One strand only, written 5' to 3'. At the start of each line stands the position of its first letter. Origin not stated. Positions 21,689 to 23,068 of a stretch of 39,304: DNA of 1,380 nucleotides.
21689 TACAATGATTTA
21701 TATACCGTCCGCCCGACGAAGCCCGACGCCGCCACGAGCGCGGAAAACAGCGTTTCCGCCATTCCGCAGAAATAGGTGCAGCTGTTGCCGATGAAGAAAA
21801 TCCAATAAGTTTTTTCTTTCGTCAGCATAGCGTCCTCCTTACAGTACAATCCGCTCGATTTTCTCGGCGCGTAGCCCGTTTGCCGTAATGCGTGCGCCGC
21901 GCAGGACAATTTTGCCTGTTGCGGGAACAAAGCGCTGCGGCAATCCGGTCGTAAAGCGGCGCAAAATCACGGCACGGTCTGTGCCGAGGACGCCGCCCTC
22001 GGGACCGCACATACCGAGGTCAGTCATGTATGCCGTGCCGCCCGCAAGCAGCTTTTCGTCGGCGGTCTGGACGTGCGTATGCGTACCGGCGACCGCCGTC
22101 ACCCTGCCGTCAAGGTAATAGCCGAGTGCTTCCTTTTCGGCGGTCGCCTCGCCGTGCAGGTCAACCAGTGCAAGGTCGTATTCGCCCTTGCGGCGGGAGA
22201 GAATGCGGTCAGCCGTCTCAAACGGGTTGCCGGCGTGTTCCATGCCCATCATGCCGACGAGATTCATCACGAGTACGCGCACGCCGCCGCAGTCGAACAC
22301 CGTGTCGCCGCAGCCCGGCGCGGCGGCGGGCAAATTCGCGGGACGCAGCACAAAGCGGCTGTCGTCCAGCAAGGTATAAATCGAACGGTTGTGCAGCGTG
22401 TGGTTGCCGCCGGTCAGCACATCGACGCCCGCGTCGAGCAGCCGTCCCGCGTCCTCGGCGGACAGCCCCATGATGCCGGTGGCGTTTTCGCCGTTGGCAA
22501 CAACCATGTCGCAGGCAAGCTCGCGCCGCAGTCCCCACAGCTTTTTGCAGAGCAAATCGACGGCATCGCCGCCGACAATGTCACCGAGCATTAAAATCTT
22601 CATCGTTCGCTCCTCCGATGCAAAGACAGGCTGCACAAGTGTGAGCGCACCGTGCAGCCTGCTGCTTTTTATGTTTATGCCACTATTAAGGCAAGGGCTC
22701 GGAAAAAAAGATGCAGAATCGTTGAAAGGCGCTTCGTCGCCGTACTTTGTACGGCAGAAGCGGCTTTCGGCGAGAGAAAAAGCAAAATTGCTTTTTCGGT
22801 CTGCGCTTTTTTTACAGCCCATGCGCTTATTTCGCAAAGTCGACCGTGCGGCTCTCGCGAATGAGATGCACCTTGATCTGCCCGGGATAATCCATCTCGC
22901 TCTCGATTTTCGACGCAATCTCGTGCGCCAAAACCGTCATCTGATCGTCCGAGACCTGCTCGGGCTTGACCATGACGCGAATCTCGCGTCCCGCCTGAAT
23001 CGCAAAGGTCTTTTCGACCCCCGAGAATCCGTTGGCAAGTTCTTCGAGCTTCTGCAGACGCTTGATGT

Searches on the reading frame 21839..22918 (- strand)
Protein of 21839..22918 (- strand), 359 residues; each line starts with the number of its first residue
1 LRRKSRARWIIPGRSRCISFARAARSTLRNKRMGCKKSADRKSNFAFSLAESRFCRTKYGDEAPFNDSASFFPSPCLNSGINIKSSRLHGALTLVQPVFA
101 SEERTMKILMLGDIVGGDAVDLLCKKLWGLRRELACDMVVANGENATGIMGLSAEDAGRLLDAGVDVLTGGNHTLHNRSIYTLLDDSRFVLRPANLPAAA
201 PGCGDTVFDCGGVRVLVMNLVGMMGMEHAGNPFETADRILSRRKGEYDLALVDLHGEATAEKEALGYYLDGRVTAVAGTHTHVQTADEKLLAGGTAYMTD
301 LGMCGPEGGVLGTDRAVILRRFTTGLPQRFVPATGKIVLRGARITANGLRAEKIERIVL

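Call 4: search_protein_families(library=pfam, proteins=[window:21839-22918:-], max_evalue=0.01)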
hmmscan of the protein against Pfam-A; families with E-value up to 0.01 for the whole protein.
window:21839-22918:- (359 aa): 2 families
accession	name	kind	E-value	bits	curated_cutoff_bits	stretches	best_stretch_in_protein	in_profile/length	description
PF13277.11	YmdB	-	1.2e-85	287.3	27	1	109-357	1-253/253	YmdB-like protein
PF00149.33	Metallophos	-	2.4e-06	28.6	21.5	1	106-283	1-190/191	Calcineurin-like phosphoesterase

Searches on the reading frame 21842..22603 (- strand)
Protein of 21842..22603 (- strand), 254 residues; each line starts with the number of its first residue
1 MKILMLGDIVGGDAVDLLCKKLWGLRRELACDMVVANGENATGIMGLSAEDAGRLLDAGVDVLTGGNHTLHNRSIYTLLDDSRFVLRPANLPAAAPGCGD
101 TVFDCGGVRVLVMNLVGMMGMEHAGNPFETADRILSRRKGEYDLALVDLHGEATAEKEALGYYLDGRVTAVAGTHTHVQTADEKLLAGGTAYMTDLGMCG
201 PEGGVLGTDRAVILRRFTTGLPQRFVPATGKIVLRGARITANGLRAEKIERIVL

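Call 33: find_homologous_proteins(query=window:21842-22603:-, max_evalue=1e-60)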
Query seq(254 aa) (254 aa): 1062 proteins with E <= 1e-60 among 8000 candidates; the best 120 are listed.
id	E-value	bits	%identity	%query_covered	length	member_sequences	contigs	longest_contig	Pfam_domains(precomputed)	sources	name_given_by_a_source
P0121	2.1e-157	540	96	100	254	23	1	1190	PF13277.12,PF00149.34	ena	-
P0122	3.0e-157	539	96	100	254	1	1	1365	PF13277.12,PF00149.34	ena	-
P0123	5.1e-154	529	94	100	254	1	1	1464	PF13277.12,PF00149.34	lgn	-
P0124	3.4e-139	480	85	99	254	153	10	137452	PF13277.12,PF00149.34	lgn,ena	-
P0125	7.4e-135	466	82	100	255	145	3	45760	PF13277.12,PF00149.34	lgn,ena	-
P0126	5.0e-132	457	83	100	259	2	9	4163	PF13277.12,PF00149.34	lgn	-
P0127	6.0e-132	456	81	99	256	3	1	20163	PF13277.12,PF00149.34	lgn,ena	-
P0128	4.2e-111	388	71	100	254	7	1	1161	PF13277.12,PF00149.34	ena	-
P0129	7.8e-111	387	70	100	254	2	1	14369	PF13277.12,PF00149.34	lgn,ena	-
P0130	3.9e-110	385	70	100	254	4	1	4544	PF13277.12,PF00149.34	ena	-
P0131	1.8e-109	383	68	100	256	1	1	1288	PF13277.12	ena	-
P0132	2.2e-109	383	69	100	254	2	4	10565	PF13277.12,PF00149.34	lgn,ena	-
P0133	6.6e-109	381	69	100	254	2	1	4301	PF13277.12,PF00149.34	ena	-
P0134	2.0e-108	379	70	100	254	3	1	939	PF13277.12,PF00149.34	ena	-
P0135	6.6e-108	378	69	99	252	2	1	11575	PF13277.12,PF00149.34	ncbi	-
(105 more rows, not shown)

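Call 34: find_encoding_contigs(protein=P0124, flank=8000, max_places=3)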
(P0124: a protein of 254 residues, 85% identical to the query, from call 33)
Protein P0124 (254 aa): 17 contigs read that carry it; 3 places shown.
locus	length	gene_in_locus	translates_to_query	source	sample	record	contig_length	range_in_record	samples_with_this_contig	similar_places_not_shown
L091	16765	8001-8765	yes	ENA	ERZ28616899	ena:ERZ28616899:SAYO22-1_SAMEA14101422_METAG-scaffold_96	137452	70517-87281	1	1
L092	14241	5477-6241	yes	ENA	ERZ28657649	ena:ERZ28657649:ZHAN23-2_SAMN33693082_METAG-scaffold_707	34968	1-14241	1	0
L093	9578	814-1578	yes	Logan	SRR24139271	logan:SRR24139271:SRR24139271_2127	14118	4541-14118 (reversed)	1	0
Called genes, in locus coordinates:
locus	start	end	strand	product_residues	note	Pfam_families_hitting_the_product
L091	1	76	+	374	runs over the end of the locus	PF00150:Cellulase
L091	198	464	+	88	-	PF07873:YabP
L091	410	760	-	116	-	-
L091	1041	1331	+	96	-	PF04977:DivIC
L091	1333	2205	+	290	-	PF05681:Fumerase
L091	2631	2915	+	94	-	PF12840:HTH_20, PF01022:HTH_5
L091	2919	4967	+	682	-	PF00122:E1-E2_ATPase, PF00702:Hydrolase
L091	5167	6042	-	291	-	PF08543:Phos_pyr_kin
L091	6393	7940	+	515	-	PF12072:RNase_Y_N, PF00013:KH_1, PF22891:KH_PNO1_2nd (weak), PF08668:HDOD (weak), PF01966:HD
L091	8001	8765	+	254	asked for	PF00149:Metallophos (weak), PF13277:YmdB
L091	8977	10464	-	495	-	PF01547:SBP_bac_1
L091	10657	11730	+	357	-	PF13377:Peripla_BP_3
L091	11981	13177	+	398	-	PF00871:Acetate_kinase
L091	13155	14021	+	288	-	PF11392:AllH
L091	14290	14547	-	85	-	PF01479:S4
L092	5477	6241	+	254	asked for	PF00149:Metallophos (weak), PF13277:YmdB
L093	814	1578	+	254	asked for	PF00149:Metallophos (weak), PF13277:YmdB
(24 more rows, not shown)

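Call 35: find_encoding_contigs(protein=P0125, flank=8000, max_places=2)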
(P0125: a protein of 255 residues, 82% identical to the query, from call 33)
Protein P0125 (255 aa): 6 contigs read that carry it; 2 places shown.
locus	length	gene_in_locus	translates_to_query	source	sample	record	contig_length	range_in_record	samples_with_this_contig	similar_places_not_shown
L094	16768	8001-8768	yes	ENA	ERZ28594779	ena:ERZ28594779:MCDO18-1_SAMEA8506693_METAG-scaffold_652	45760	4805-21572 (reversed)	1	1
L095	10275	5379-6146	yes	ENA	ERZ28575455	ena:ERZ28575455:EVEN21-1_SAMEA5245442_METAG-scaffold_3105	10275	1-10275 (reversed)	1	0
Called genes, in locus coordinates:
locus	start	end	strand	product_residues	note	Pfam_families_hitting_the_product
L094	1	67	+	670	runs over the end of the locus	PF01926:MMR_HSR1, PF02421:FeoB_N, PF17910:FeoB_Cyto, PF07670:Gate, PF07664:FeoB_C, PF07670:Gate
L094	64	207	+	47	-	-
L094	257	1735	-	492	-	PF01547:SBP_bac_1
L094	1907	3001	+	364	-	PF13377:Peripla_BP_3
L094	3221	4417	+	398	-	PF00871:Acetate_kinase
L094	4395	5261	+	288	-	PF11392:AllH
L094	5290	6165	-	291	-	PF08543:Phos_pyr_kin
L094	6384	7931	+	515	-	PF12072:RNase_Y_N, PF00013:KH_1, PF22891:KH_PNO1_2nd (weak), PF08668:HDOD (weak), PF01966:HD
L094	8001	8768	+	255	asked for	PF00149:Metallophos, PF13277:YmdB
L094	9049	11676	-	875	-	PF00690:Cation_ATPase_N, PF00122:E1-E2_ATPase, PF00702:Hydrolase, PF13246:Cation_ATPase, PF00689:Cation_ATPase_C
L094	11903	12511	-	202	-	PF00265:TK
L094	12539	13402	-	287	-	PF00398:RrnaAD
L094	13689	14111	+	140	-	-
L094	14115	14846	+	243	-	PF20582:UPF0758_N (weak), PF04002:RadC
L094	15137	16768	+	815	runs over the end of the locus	PF00395:SLH (faint)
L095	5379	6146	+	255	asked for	PF00149:Metallophos, PF13277:YmdB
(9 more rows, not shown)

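Call 36: find_encoding_contigs(protein=P0127, flank=8000, max_places=2)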
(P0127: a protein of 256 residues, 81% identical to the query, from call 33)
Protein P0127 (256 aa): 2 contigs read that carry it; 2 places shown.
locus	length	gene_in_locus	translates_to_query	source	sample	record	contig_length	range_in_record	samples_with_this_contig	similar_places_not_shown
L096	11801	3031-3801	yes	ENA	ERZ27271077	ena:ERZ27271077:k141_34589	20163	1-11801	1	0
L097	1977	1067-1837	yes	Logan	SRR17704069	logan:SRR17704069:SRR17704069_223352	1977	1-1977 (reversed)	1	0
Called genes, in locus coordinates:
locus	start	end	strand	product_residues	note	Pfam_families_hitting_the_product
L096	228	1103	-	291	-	PF08543:Phos_pyr_kin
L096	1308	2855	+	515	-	PF12072:RNase_Y_N, PF00013:KH_1, PF22891:KH_PNO1_2nd (weak), PF08668:HDOD (weak), PF01966:HD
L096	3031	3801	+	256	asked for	PF00149:Metallophos (weak), PF13277:YmdB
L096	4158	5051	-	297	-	PF11392:AllH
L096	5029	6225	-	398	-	PF00871:Acetate_kinase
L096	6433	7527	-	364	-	PF13377:Peripla_BP_3 (weak)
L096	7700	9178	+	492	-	PF01547:SBP_bac_1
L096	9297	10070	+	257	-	PF02661:Fic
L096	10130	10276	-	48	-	PF12669:FeoB_associated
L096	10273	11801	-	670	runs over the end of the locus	PF01926:MMR_HSR1, PF02421:FeoB_N, PF17910:FeoB_Cyto, PF07670:Gate, PF07664:FeoB_C, PF07670:Gate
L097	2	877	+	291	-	?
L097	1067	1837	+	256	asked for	PF00149:Metallophos (weak), PF13277:YmdB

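Call 49: find_encoding_contigs(protein=P0123, flank=5000, max_places=3)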
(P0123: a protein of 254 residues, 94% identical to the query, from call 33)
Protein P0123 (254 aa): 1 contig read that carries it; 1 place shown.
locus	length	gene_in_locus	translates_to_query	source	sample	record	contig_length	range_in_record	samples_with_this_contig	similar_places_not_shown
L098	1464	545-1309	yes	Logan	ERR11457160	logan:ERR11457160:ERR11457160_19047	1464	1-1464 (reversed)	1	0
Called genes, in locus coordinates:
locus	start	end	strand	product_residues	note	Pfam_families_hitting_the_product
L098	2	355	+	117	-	?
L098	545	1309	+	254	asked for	PF00149:Metallophos (weak), PF13277:YmdB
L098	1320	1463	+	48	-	?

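Call 50: find_encoding_contigs(protein=P0122, flank=5000, max_places=3)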
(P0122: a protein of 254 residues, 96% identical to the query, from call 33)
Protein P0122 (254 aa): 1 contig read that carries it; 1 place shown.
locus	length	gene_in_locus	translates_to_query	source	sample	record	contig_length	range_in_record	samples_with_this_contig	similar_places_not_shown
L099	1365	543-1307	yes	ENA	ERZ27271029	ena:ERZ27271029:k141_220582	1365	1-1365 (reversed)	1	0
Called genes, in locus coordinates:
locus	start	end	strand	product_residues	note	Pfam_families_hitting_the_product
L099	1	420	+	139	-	?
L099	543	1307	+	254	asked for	PF00149:Metallophos, PF13277:YmdB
